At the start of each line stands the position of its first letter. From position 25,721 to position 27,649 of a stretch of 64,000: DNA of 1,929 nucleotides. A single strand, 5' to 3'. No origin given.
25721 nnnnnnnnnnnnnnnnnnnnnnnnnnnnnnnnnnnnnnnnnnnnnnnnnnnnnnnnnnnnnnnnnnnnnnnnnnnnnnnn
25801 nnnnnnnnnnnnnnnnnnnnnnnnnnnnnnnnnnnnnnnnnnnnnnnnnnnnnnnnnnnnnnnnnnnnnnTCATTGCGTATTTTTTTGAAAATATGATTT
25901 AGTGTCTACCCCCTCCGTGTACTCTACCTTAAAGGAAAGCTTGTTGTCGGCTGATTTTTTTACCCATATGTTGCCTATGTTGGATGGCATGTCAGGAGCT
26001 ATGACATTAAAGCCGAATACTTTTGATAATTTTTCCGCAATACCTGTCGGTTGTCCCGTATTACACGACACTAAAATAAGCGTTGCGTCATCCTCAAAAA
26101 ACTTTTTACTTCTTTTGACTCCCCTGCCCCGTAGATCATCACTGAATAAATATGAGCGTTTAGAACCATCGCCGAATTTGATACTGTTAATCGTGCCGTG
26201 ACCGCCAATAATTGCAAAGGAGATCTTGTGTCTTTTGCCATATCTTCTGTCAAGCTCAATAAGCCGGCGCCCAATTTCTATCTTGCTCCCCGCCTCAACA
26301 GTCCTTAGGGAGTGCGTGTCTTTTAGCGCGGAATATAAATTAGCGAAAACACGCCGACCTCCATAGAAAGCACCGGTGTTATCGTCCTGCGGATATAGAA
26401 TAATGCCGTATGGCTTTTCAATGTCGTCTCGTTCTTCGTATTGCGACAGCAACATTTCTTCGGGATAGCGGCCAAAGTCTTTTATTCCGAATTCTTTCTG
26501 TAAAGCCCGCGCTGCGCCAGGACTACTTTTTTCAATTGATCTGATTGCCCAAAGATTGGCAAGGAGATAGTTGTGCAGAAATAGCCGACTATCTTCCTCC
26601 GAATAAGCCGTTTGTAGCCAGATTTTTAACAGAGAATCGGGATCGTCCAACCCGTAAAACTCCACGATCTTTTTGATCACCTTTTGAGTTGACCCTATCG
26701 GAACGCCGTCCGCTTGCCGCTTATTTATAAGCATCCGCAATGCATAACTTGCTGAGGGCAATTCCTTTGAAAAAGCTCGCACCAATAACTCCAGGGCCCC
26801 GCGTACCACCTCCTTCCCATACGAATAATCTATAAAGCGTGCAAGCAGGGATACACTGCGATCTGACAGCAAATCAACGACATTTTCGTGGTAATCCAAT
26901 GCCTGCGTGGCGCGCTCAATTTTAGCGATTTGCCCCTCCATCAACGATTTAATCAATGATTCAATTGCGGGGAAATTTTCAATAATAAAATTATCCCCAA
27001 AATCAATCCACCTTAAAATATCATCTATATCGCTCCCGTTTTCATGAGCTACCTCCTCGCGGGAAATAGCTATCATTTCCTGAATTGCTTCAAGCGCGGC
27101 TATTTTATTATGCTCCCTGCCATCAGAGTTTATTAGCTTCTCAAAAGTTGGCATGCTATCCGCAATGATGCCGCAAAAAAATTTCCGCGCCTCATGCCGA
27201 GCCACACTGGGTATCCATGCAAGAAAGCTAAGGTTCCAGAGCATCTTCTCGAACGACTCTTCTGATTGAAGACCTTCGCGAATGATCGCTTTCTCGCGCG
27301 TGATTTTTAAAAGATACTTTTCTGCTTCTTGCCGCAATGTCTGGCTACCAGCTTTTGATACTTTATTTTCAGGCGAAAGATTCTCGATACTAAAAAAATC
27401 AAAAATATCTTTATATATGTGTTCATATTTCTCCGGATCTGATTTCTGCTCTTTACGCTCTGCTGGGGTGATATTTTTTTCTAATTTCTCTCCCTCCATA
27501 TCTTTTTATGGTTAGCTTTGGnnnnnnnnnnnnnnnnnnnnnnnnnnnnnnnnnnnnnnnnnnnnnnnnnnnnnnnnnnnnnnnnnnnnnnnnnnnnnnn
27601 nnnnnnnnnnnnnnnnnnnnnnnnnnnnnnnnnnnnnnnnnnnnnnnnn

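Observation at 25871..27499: Large protein with a C-terminal caspase-fold (CHAT/gingipain-like) His-Cys dyad, translationally coupled to rplI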

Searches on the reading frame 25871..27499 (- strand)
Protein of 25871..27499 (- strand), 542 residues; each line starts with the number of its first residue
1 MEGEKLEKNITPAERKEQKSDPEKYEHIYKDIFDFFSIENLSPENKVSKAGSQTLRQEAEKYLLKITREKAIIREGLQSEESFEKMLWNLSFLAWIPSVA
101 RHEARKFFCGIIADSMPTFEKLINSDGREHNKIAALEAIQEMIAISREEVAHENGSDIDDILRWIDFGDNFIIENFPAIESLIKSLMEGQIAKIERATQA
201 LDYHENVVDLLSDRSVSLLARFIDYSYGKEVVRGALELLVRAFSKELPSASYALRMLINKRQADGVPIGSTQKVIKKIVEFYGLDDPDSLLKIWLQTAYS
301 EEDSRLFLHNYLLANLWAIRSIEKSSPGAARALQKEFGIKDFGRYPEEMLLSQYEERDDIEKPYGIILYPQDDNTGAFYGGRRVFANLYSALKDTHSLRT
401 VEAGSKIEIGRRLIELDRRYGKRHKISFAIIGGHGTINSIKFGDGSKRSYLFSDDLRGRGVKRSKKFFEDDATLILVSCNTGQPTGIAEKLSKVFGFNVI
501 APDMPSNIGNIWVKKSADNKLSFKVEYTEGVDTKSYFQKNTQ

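Call 3: search_protein_families(library=pfam, proteins=[window:25871-27499:-], max_evalue=1)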
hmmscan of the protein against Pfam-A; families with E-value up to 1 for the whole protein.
window:25871-27499:- (542 aa): 0 families
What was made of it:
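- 26621..27499 (-): Residues 1-293: fast-diverging all-alpha N-terminal region with no signal peptide or TM segment. There are no Pfam hits (call 3).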

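Call 4: search_protein_families(library=ncbifam, proteins=[window:25871-27499:-], max_evalue=1)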
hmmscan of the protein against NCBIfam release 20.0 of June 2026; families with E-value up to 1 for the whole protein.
window:25871-27499:- (542 aa): 0 families

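Call 5: search_solved_structures(query=window:25871-27499:-, max_evalue=10, show_alignments=2)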
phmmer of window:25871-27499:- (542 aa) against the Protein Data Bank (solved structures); distinct sequences matched with E-value up to 10: 0.

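Call 6: find_homologous_proteins(query=window:25871-27499:-, max_evalue=0.001)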
Query window:25871-27499:- (542 aa): 29 proteins with E <= 0.001 among 8000 candidates.
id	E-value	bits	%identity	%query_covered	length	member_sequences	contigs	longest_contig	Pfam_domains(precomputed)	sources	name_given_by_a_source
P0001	0.0e+0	1208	100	100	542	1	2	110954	-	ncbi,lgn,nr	ncbi:MAG: hypothetical protein HYT12_02745 [Candidatus Liptonbacteria bacterium]|nr:hypothetical pro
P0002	5.7e-65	238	43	54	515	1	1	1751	-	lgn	-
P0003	2.0e-58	217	47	48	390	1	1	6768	-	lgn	-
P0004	1.2e-56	211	40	67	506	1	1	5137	-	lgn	-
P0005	1.8e-56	210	41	50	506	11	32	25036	-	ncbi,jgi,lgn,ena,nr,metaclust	ncbi:MAG: hypothetical protein UT85_C0017G0011 [Candidatus Levybacteria bacterium GW2011_GWA2_40_16]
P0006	5.8e-56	209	47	39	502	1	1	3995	-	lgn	-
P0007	5.9e-55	205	42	49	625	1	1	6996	-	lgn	-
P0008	9.3e-54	201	42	49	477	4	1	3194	-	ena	-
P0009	7.0e-51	192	44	45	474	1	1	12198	-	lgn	-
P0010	1.1e-49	188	43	44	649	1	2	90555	-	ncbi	-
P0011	1.0e-48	185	29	99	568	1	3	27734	-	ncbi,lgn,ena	-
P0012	1.1e-48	185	33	75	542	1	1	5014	-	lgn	-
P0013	2.7e-48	183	43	42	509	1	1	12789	-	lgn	-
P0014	3.8e-48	183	34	73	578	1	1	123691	-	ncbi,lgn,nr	ncbi:hypothetical protein HYT32_01830 [Candidatus Roizmanbacteria bacterium]|nr:hypothetical protein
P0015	9.2e-48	182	40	50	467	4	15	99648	-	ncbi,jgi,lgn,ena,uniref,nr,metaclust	ncbi:hypothetical protein A3J56_01640 [Candidatus Giovannonibacteria bacterium RIFCSPHIGHO2_02_FULL_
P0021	3.8e-43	166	31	87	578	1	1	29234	-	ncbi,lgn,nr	ncbi:MAG: hypothetical protein PHF35_03075 [Candidatus Moranbacteria bacterium]|nr:hypothetical prot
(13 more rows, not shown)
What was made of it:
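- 25871..27499 (-): Whole gene: 542-aa two-domain protein (NCBI hypothetical protein HYT12_02745, Candidatus Liptonbacteria), including the stop codon. A 100% identical database protein, P0001, is named by NCBI (call 6).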

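Call 9: search_protein_representatives(protein=window:25871-27499:-)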
Query: 542 residues. Proteins with E-value up to 0.001 (for the whole library): 1508; up to 1e-10: 1108; up to 1e-30: 494. The best 150 are listed.
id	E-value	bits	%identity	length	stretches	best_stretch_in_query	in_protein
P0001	0.0e+00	1208.3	100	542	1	1-542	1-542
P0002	1.8e-65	238.3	43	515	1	224-536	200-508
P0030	3.0e-65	237.6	43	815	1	251-537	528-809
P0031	1.9e-63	231.6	46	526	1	271-536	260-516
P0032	9.2e-61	222.8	46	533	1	287-537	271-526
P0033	1.3e-59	218.9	43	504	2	313-539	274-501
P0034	2.7e-59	217.9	44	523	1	267-537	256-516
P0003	6.2e-59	216.7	48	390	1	279-535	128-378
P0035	1.7e-58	215.3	42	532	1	214-537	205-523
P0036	7.8e-58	213.1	45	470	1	268-534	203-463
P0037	2.4e-57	211.5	43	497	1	251-531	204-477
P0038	2.6e-57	211.4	47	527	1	310-536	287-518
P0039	2.9e-57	211.2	44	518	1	276-534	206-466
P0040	5.1e-57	210.4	37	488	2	270-532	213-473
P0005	5.7e-57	210.2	41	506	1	266-537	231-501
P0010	3.6e-50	187.8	48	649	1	316-526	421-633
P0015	2.9e-48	181.5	41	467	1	272-537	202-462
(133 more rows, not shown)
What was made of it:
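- Family: 1508 representatives at E<=1e-3 (call 9).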

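Call 14: find_encoding_contigs(protein=P0014, flank=5000, max_places=2)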
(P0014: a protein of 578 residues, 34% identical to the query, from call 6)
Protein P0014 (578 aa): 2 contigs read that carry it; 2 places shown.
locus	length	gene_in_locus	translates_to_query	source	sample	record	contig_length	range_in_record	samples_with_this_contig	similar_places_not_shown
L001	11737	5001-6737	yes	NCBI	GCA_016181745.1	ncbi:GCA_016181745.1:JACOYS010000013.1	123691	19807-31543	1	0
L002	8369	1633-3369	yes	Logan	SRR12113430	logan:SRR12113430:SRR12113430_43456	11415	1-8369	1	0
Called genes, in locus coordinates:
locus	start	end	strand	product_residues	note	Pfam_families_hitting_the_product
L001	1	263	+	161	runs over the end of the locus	-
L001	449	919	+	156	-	PF00072:Response_reg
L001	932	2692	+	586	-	PF04675:DNA_ligase_A_N, PF01068:DNA_ligase_A_M, PF04679:DNA_ligase_A_C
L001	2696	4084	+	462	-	PF27218:MJ0043_C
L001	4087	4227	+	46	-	-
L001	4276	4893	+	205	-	PF01195:Pept_tRNA_hydro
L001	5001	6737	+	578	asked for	-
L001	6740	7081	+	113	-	-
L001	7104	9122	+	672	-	-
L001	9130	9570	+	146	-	-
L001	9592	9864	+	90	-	-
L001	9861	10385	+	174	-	PF09335:VTT_dom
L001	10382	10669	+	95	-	PF00708:Acylphosphatase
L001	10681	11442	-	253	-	PF13462:Thioredoxin_4, PF01323:DSBA, PF13098:Thioredoxin_2 (faint), PF13462:Thioredoxin_4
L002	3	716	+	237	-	?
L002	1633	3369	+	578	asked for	-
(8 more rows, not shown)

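Call 15: find_encoding_contigs(protein=P0015, flank=5000, max_places=2)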
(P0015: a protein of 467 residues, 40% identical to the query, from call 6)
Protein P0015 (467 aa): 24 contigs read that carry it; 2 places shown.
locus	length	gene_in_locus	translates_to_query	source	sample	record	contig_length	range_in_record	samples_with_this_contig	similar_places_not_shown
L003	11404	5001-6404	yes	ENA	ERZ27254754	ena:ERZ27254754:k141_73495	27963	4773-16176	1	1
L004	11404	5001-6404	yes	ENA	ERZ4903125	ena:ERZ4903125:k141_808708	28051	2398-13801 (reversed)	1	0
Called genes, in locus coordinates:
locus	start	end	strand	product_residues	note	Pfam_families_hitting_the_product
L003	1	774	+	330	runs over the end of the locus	PF01565:FAD_binding_4, PF02873:MurB_C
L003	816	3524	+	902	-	PF07517:SecA_DEAD, PF01043:SecA_PP_bind, PF21090:P-loop_SecA, PF07516:SecA_SW, PF02810:SEC-C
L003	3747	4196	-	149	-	-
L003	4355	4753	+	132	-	-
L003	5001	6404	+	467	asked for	-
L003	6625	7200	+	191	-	-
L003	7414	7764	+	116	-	-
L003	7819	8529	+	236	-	PF04452:Methyltrans_RNA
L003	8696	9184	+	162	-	PF00466:Ribosomal_L10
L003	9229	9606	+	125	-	PF16320:Ribosomal_L12_N, PF00542:Ribosomal_L12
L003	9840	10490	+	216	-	-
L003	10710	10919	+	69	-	-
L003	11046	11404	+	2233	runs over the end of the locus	PF00041:fn3 (faint), PF16655:PhoD_N (faint), PF23376:Fn3_VIN3 (faint), PF25059:FN3_DSCAM-DSCAML_C (faint), PF16656:Pur_ac_phosph_N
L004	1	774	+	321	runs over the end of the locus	PF01565:FAD_binding_4, PF02873:MurB_C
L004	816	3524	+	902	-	PF07517:SecA_DEAD, PF01043:SecA_PP_bind, PF21090:P-loop_SecA, PF07516:SecA_SW, PF02810:SEC-C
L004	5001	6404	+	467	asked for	-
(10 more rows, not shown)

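Call 16: find_encoding_contigs(protein=P0010, flank=5000, max_places=2)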
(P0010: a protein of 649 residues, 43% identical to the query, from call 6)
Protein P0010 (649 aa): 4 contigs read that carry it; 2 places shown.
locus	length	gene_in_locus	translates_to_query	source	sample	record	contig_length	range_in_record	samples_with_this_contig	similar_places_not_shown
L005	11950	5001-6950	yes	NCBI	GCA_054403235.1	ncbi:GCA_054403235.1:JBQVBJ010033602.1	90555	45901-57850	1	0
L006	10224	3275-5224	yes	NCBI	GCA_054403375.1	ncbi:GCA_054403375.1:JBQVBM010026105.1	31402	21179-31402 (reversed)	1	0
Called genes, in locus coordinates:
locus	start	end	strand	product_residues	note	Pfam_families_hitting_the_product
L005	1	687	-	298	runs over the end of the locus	PF01435:Peptidase_M48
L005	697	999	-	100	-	-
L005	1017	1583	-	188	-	PF04011:LemA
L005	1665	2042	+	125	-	-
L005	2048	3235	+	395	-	PF02163:Peptidase_M50, PF13180:PDZ_2 (weak)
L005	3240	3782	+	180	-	-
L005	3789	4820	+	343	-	PF02912:Phe_tRNA-synt_N, PF01409:tRNA-synt_2d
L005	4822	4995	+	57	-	-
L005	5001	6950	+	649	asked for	-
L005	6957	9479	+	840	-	PF01588:tRNA_bind, PF03483:B3_4, PF03484:B5, PF17759:tRNA_synthFbeta, PF03147:FDX-ACB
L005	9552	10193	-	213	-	-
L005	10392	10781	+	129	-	-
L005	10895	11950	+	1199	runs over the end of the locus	PF02811:PHP, PF07733:DNA_pol3_alpha, PF17657:DNA_pol3_finger, PF14579:HHH_6, PF01336:tRNA_anti-codon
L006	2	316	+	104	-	?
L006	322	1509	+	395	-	PF02163:Peptidase_M50, PF13180:PDZ_2 (weak)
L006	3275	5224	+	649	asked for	-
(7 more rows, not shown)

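Call 20: predict_structure(alignment_id=A1)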
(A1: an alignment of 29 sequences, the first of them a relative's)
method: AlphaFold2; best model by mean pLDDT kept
length: 542 residues; sequences in the alignment: 29
mean_pLDDT: 86.1   pTM: 0.84
mean pLDDT of the five models: 86.1, 85.3, 84.3, 82.8, 82.5
residues with pLDDT >= 90: 327; 70-90: 146; 50-70: 35; < 50: 34
segments of 3 or more residues with pLDDT < 50: 1-18, 45-47, 206-212, 264-266
pLDDT, mean of each block of 10 residues (from residue 1): 39 49 85 83 53 80 92 93 93 82 92 96 91 94 91 78 94 96 89 77 50 74 87 93 87 82 58 91 94 81 66 93 97 97 96 98 97 84 95 97 95 97 98 94 92 93 94 92 93 95 90 93 89 75 74
secondary structure, 60 per line:
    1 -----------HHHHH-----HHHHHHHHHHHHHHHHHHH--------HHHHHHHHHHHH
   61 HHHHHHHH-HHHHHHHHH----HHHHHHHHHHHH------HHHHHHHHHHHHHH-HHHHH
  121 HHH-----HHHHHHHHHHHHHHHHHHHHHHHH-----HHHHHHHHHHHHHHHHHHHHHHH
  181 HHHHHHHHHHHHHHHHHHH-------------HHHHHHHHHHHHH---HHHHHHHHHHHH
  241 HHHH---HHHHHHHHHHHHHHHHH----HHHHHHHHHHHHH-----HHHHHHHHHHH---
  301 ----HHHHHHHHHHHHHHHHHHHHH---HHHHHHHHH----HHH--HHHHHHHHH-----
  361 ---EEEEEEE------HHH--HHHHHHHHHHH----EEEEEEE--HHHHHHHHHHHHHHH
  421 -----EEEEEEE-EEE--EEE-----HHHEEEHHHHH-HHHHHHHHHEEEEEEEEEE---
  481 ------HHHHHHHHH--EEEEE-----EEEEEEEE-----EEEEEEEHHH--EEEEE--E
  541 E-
elements in order: H12-16 H22-40 H49-68 H70-78 H83-94 H101-114 H116-123 H129-152 H158-199 H213-225 H229-244 H248-264 H269-281 H287-297 H305-325 H329-337 H347-355 E364-370 H382-392 E397-403 H406-420 E426-432 E434-436 E439-441 E450-452 H453-457 H459-467 E468-477 H487-495 E498-502 E508-515 E521-527 E533-537
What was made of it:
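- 25871..27499 (-): The full-length AF2 model has pLDDT 86 and pTM 0.84 (call 20).
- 26621..27499 (-): DSSP shows helices only (call 20).
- Full-length model: pTM 0.84, which suggests a fixed inter-domain arrangement (call 20). pTM 0.84 suggests a stable two-domain unit (call 20).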

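Call 22: fold_search(model_id=the predicted structure, library=pdb)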
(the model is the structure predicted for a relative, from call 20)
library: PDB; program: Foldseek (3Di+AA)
matches with E <= 10: 901; with E <= 0.001: 0
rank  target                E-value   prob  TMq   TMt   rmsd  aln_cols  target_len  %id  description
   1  8dgz_B                1.7e-02  1.00  0.19  0.41   8.2       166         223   16  Caspase-7 bound to substrate mimic and allosteric inhibitor (released 2023-07-05)
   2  5h7c_C                1.9e-02  0.75  0.14  0.17  21.7       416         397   14  Crystal structure of a repeat protein with two Protein A-DHR14 repeat modules (released 2017-06-28)
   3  4fdl_A                2.3e-02  1.00  0.20  0.41   8.1       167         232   17  Crystal structure of Caspase-7 (released 2012-08-01)
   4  8fbj                  3.0e-02  0.66  0.14  0.21  21.5       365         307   16  Improving the secretion of designed protein assemblies through negative design of cryptic transmembrane domains (released 2023-03-22)
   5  3h1p_B                3.9e-02  1.00  0.19  0.40   9.7       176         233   17  Mature Caspase-7 I213A with DEVD-CHO inhibitor bound to active site (released 2009-06-30)
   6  4u1d_B                3.9e-02  0.75  0.17  0.20  15.3       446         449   12  Structure of the PCI domain of translation initiation factor eIF3a (released 2014-09-10)
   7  4jr2_A                4.2e-02  1.00  0.19  0.42   9.7       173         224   14  Human procaspase-7/caspase-7 heterodimer bound to Ac-DEVD-CMK (released 2013-05-08)
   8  6xns_D                4.2e-02  0.80  0.19  0.26  19.5       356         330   13  C3_crown-05 (released 2020-12-23)
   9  4jr2_B                4.4e-02  1.00  0.20  0.41   9.8       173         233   18  Human procaspase-7/caspase-7 heterodimer bound to Ac-DEVD-CMK (released 2013-05-08)
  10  7wr4_C                5.0e-02  0.99  0.19  0.38  10.0       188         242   13  Crystal structure of OspC3-calmodulin-caspase-4 complex (released 2023-01-25)
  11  3r5k_B                5.7e-02  0.99  0.19  0.38  10.5       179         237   17  A designed redox-controlled caspase-7 (released 2011-06-29)
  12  6xns_F                5.9e-02  0.82  0.20  0.28  19.2       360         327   13  C3_crown-05 (released 2020-12-23)
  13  5k7v_A                5.9e-02  0.80  0.16  0.26  14.2       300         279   15  Computational Design of Self-Assembling Cyclic Protein Homooligomers (released 2017-04-12)
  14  9dze_f                6.2e-02  0.97  0.20  0.35  16.6       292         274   17  Computationally Designed Bifaceted Protein Nanomaterial pD5-14 (released 2024-10-30)
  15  4hqr_B                6.5e-02  0.99  0.19  0.40   9.8       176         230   16  Crystal Structure of mutant form of Caspase-7 (released 2013-09-11)
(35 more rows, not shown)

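Call 24: find_encoding_contigs(protein=P0021, flank=5000, max_places=1)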
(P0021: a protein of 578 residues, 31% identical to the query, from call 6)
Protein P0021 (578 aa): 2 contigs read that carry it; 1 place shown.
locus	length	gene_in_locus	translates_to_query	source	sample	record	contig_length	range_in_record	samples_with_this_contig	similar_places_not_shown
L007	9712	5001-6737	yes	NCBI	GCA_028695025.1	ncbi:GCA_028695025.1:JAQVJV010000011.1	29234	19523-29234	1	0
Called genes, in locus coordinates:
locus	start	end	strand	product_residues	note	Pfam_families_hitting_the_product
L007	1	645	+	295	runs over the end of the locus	PF01149:Fapy_DNA_glyco, PF06831:H2TH, PF06827:zf-FPG_IleRS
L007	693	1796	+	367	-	PF11258:DUF3048, PF17479:DUF3048_C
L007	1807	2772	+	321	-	PF06144:DNA_pol3_delta, PF21694:DNA_pol3_delta_C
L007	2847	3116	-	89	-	PF01649:Ribosomal_S20p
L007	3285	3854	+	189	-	PF01330:RuvA_N, PF14520:HHH_5, PF07499:RuvA_C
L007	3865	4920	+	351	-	PF02388:FemAB, PF13480:Acetyltransf_6, PF02388:FemAB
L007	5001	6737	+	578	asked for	-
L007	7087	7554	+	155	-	PF01058:Oxidored_q6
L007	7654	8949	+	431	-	PF00374:NiFeSe_Hases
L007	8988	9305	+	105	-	-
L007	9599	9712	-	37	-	?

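Call 25: find_encoding_contigs(protein=P0011, flank=5000, max_places=1)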
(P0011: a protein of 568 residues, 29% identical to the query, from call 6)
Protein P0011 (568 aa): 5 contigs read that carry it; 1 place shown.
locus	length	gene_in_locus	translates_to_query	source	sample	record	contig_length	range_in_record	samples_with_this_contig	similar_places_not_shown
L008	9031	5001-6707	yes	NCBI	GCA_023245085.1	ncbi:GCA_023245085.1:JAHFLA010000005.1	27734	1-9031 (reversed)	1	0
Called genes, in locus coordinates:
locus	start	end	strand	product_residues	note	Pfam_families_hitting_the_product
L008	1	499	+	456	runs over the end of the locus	PF04542:Sigma70_r2, PF04539:Sigma70_r3, PF04545:Sigma70_r4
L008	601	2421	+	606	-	PF01411:tRNA-synt_2c, PF07973:tRNA_SAD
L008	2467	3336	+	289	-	-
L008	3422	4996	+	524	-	PF07969:Amidohydro_3, PF01979:Amidohydro_1 (weak)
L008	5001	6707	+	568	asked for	-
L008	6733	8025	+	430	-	PF21799:MurD-like_N, PF08245:Mur_ligase_M, PF02875:Mur_ligase_C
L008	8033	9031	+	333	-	?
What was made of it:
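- The genes sit inside housekeeping operons, for example between pheS and pheT or before murD (calls 16, 25).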

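Call 26: find_encoding_contigs(protein=P0005, flank=5000, max_places=3)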
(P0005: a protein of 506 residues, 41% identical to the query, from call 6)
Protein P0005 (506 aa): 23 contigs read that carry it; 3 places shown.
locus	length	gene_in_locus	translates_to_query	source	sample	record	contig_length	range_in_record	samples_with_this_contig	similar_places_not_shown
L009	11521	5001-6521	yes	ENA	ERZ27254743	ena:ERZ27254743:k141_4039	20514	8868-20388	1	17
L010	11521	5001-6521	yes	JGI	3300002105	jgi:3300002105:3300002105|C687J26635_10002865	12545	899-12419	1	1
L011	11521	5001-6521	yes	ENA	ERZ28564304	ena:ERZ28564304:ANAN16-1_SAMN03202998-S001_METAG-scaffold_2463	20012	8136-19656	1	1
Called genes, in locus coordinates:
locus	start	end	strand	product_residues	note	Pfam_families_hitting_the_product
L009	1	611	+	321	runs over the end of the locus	PF01784:DUF34_NIF3 (faint)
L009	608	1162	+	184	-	PF08207:EFP_N, PF01132:EFP, PF09285:Elong-fact-P_C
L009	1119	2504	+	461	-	PF05977:MFS_3, PF07690:MFS_1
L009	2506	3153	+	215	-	-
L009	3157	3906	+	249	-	PF00849:PseudoU_synth_2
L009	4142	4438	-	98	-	-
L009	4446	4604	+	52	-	-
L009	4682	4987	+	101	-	PF01467:CTP_transf_like (weak)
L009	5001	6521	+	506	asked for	-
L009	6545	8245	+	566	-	PF00999:Na_H_Exchanger, PF02254:TrkA_N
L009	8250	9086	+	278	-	PF13399:LytR_C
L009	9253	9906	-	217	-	PF07719:TPR_2 (faint), PF13431:TPR_17 (faint)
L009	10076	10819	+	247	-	PF20772:TACO1_YebC_N, PF01709:Transcrip_reg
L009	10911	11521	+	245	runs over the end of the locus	PF18900:DUF5656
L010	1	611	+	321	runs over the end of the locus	PF01784:DUF34_NIF3 (faint)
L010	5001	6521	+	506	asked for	-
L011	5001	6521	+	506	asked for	-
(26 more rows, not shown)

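Call 49: search_protein_families(library=padloc, proteins=[window:25871-27499:-], max_evalue=1)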
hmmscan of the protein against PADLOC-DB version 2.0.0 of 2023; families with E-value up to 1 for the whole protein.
window:25871-27499:- (542 aa): 1 family
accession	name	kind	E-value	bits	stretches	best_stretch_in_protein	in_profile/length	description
PDLC01682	Cas13a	-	0.02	13.4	1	129-201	110-168/179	Cas13a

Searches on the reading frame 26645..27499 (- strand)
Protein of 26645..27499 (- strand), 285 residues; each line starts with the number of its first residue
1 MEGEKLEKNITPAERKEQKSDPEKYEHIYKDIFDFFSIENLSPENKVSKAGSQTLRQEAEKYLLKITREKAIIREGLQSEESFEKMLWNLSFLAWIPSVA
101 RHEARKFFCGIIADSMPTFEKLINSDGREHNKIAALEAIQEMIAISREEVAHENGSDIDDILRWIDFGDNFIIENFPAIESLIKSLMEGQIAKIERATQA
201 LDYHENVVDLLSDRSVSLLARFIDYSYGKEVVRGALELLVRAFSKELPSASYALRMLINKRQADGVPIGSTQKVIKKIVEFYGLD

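Call 50: find_homologous_proteins(query=window:26645-27499:-, max_evalue=0.001)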
Query window:26645-27499:-: 1380 candidates shared short words with the query, none scored E <= 0.001.
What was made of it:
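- Tried and rejected: A search with the N-terminal 285 residues returned nothing, not even the parent protein (call 50).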
